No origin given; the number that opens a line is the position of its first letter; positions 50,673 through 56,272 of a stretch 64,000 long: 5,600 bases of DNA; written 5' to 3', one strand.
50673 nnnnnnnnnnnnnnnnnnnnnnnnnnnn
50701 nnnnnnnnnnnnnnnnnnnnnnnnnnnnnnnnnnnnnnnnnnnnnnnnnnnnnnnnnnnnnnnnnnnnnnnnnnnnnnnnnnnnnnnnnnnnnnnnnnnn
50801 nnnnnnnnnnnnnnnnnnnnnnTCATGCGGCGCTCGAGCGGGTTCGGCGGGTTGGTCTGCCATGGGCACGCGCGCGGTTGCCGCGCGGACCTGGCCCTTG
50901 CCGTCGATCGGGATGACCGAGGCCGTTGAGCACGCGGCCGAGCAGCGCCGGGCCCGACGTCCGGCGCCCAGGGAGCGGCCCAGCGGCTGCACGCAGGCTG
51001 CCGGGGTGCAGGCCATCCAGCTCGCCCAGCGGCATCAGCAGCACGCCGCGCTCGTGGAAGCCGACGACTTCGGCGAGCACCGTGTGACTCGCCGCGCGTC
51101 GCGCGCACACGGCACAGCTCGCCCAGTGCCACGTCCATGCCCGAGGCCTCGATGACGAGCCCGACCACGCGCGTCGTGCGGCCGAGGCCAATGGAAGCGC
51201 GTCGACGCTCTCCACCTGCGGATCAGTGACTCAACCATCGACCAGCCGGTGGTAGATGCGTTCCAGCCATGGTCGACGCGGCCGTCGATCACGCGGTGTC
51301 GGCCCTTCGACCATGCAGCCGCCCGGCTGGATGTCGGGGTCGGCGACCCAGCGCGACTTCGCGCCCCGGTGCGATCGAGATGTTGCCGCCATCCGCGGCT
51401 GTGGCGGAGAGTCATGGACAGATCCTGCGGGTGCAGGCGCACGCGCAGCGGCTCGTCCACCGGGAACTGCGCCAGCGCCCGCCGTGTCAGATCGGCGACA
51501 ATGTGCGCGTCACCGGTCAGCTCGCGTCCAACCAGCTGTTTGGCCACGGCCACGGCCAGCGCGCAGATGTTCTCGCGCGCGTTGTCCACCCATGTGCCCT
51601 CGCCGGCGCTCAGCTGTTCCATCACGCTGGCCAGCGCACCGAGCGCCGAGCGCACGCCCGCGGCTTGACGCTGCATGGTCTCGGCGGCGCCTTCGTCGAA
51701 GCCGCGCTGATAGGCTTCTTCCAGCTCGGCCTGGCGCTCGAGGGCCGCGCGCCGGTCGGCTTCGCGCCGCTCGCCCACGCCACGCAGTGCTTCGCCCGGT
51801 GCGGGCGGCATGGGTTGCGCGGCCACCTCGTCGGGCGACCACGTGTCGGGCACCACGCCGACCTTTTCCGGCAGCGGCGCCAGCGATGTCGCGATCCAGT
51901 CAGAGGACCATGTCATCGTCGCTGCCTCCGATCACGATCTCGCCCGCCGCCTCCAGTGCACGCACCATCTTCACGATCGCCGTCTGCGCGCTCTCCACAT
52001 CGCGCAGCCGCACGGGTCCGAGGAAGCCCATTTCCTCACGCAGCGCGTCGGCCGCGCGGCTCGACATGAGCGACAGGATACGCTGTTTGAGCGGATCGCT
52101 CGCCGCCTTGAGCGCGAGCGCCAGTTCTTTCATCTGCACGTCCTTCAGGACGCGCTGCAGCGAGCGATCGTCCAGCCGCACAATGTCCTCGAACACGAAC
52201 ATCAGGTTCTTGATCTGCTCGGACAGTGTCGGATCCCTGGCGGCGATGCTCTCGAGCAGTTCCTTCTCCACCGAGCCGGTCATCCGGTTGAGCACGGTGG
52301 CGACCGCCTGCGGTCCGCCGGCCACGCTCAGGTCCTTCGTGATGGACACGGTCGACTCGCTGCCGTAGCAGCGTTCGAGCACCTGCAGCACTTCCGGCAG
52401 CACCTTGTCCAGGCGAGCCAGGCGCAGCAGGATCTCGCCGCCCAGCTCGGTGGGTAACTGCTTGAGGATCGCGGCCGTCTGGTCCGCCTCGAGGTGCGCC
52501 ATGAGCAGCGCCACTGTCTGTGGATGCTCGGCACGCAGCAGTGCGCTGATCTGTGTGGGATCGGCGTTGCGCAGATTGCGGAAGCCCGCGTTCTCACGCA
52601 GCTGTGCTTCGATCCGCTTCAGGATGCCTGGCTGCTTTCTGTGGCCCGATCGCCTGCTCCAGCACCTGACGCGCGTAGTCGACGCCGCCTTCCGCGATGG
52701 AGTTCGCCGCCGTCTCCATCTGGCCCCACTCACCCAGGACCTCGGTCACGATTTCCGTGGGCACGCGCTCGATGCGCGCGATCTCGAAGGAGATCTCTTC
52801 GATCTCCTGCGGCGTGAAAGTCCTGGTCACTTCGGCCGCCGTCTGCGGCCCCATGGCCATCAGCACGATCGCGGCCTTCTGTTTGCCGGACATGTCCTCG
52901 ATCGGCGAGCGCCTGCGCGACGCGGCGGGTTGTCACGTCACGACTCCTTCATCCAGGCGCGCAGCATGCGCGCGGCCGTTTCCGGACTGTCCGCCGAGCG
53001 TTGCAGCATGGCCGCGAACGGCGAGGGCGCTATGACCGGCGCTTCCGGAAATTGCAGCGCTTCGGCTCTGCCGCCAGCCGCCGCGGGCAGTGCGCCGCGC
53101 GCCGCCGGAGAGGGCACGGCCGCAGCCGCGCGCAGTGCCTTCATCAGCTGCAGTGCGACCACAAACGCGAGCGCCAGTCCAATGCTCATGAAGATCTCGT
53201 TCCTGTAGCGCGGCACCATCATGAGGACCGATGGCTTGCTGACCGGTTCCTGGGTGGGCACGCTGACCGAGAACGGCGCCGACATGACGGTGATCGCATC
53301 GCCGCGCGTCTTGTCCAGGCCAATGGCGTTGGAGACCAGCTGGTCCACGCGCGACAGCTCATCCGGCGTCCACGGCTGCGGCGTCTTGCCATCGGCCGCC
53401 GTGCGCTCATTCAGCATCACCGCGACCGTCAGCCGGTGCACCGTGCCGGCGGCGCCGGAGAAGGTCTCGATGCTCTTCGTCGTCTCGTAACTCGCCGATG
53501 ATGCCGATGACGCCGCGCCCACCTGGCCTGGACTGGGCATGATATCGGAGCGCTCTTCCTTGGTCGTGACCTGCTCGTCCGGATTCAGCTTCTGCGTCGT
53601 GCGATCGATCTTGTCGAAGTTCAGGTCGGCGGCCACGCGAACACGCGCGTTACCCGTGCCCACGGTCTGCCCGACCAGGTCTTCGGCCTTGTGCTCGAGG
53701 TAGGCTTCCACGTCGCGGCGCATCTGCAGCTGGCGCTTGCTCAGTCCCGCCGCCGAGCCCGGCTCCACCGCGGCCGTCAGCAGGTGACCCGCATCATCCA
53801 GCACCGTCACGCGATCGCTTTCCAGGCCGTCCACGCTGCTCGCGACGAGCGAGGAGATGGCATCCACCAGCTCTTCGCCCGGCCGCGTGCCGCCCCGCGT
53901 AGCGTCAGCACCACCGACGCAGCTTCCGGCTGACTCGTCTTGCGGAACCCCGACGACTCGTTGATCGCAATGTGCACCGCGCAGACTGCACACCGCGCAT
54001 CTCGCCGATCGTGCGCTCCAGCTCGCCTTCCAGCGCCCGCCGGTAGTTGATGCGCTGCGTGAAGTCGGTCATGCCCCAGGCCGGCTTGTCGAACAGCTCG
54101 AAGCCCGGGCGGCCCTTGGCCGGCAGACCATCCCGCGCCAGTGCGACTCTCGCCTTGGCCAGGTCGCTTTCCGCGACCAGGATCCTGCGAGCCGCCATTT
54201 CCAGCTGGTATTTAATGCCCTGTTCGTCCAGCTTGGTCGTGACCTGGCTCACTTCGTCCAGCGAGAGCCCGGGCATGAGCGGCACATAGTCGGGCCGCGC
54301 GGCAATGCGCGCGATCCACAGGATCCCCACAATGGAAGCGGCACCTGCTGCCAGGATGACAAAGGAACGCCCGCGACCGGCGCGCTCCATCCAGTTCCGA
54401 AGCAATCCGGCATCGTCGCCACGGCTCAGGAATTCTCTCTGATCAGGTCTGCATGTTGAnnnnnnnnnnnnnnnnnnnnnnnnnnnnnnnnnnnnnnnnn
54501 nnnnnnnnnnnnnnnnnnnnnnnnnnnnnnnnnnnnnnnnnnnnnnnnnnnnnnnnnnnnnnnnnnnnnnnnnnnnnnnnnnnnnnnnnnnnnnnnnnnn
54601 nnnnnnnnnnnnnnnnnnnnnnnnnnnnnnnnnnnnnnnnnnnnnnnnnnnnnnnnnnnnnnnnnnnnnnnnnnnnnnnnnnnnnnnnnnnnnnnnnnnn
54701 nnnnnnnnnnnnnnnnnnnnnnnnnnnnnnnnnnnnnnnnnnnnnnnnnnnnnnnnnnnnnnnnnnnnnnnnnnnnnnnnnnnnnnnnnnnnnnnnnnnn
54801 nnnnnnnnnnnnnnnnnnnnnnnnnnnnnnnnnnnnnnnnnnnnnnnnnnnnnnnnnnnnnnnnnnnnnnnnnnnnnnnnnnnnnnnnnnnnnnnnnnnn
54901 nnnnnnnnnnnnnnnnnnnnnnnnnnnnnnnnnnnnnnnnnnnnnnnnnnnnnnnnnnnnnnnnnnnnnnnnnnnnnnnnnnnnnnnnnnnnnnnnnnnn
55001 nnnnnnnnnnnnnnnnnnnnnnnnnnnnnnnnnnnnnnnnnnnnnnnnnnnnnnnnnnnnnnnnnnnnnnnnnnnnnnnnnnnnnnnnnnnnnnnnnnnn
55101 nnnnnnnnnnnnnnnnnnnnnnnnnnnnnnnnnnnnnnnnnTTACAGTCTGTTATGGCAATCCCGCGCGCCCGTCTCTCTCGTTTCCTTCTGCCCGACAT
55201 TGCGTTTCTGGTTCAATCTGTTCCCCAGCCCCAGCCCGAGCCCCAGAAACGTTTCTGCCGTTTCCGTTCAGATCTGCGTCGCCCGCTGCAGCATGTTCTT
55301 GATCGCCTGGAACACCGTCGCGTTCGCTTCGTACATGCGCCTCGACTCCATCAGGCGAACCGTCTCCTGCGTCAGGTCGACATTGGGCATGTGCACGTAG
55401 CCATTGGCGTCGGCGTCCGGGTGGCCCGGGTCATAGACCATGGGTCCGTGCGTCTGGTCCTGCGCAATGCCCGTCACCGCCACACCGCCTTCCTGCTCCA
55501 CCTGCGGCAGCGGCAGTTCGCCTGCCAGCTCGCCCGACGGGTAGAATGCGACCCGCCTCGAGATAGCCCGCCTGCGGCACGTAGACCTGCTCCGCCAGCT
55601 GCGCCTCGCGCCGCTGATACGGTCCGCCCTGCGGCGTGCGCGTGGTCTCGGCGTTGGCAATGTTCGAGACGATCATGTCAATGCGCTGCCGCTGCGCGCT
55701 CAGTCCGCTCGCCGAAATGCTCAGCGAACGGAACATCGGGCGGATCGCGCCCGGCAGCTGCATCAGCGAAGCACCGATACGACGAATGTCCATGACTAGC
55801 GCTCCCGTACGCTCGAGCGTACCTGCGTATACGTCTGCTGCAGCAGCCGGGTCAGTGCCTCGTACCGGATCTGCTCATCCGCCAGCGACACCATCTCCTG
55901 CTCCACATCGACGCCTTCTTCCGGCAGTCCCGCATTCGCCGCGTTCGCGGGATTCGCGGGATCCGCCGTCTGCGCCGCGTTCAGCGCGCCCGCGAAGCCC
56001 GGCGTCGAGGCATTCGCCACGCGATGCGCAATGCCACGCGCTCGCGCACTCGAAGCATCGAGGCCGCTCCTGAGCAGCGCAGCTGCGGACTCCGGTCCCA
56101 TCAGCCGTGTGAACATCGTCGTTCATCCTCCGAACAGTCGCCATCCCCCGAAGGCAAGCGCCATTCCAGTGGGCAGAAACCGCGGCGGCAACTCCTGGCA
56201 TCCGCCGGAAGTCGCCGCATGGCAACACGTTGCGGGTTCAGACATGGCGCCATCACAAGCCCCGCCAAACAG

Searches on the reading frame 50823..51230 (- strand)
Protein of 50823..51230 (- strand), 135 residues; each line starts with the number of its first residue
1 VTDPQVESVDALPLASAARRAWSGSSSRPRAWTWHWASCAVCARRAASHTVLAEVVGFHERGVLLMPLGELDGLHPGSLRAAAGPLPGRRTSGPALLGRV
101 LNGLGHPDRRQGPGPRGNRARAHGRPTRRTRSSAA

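Call 55: search_protein_families(library=pfam, proteins=[window:50823-51230:-], max_evalue=0.05)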
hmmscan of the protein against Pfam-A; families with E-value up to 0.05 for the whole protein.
window:50823-51230:- (135 aa): 1 family
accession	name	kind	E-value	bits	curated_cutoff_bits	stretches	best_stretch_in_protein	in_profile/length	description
PF02874.29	ATP-synt_ab_N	-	0.0026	18.7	20.9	1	48-78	33-63/69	ATP synthase alpha/beta family, beta-barrel domain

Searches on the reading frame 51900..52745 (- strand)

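Call 52: search_protein_families(library=pfam, proteins=[window:51900-52745:-], max_evalue=0.001)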
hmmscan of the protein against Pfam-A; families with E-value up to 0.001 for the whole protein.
window:51900-52745:- (281 aa): 4 families
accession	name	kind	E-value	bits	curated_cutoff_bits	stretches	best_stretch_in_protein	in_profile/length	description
PF01706.21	FliG_C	-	2.1e-45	153.8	23.3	1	165-272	1-108/108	FliG C-terminal domain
PF14841.11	FliG_M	-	4e-22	78.7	25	1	63-125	1-63/76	FliG middle domain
PF14842.11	FliG_N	-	4.9e-06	27.5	25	1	74-165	4-93/104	FliG N-terminal domain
PF03448.22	MgtE_N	-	4.2e-05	24.5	25.9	0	59-109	35-85/102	MgtE intracellular N domain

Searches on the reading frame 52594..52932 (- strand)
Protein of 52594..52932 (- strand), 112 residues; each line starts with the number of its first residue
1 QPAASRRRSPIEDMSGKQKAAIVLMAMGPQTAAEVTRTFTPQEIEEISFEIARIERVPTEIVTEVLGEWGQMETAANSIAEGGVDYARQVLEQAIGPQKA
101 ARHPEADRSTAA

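Call 55: search_protein_families(library=pfam, proteins=[window:52594-52932:-], max_evalue=0.05)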
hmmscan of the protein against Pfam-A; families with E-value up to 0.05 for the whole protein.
window:52594-52932:- (112 aa): 3 families
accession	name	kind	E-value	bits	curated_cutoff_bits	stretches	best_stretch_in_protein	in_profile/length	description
PF14842.11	FliG_N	-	2.3e-27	96.1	25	1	14-101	2-89/104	FliG N-terminal domain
PF14841.11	FliG_M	-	3.2e-06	27.7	25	1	18-65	14-61/76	FliG middle domain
PF11372.14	DUF3173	-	0.034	14.5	25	0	52-67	40-55/58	Domain of unknown function (DUF3173)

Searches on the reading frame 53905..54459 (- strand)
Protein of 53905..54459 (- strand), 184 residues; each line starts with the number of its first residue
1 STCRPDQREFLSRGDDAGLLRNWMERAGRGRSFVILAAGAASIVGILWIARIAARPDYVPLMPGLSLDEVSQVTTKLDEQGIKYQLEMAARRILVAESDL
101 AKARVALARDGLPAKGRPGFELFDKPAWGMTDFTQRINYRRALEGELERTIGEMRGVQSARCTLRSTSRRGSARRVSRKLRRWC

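Call 55: search_protein_families(library=pfam, proteins=[window:53905-54459:-], max_evalue=0.05)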
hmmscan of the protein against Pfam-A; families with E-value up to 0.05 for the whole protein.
window:53905-54459:- (184 aa): 2 families
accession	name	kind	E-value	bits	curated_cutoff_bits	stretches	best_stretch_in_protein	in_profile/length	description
PF01514.23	YscJ_FliF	-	2.1e-34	119.4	24.4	1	54-165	2-115/179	Secretory protein of YscJ/FliF family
PF09413.15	DUF2007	-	0.024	15.3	25.7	0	86-108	29-63/66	Putative prokaryotic signal transducing protein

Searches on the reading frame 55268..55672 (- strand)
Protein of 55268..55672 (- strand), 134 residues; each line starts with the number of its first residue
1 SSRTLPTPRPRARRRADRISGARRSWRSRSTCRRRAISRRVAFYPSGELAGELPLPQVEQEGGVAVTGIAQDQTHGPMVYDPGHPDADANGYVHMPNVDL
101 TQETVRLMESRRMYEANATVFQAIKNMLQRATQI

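Call 39: search_protein_families(library=pfam, proteins=[window:55268-55672:-], max_evalue=0.001)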
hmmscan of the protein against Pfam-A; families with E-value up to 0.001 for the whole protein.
window:55268-55672:- (134 aa): 1 family
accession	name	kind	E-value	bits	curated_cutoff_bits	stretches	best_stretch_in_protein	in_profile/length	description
PF06429.18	Flg_bbr_C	-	8.8e-13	48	23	1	90-134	2-46/46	Flagellar basal body rod FlgEFG protein C-terminal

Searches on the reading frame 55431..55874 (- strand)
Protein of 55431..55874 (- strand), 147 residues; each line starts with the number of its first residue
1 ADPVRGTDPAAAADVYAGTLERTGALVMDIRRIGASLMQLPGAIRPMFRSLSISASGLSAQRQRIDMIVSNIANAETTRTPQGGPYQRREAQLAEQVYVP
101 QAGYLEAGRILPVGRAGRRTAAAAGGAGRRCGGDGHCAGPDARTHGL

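Call 39: search_protein_families(library=pfam, proteins=[window:55431-55874:-], max_evalue=0.001)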
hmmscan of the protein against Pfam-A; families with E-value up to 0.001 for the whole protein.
window:55431-55874:- (147 aa): 1 family
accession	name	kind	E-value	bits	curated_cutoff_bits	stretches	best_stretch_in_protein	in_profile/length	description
PF00460.25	Flg_bb_rod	-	1.2e-07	31.9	20.7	1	53-78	3-28/31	Flagella basal body rod protein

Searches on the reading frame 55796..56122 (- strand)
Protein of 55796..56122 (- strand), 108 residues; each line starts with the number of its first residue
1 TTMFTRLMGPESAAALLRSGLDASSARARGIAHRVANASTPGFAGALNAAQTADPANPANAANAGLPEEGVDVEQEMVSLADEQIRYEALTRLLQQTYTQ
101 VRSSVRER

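Call 39: search_protein_families(library=pfam, proteins=[window:55796-56122:-], max_evalue=0.001)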
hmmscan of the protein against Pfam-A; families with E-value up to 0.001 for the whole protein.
window:55796-56122:- (108 aa): 1 family
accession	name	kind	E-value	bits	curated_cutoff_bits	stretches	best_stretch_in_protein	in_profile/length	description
PF21893.1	DUF6918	-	0.00027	21.8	27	1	15-106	35-123/141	Family of unknown function (DUF6918)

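Call 48: find_encoding_contigs(protein=window:55796-56116:-, flank=3000, max_places=6)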
Protein window:55796-56116:- (106 aa): 1 contig read that carries it; 1 place shown.
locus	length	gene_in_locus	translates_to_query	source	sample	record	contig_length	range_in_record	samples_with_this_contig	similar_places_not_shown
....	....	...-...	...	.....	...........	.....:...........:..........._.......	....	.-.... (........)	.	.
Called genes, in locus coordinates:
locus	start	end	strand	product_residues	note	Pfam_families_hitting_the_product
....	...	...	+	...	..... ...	-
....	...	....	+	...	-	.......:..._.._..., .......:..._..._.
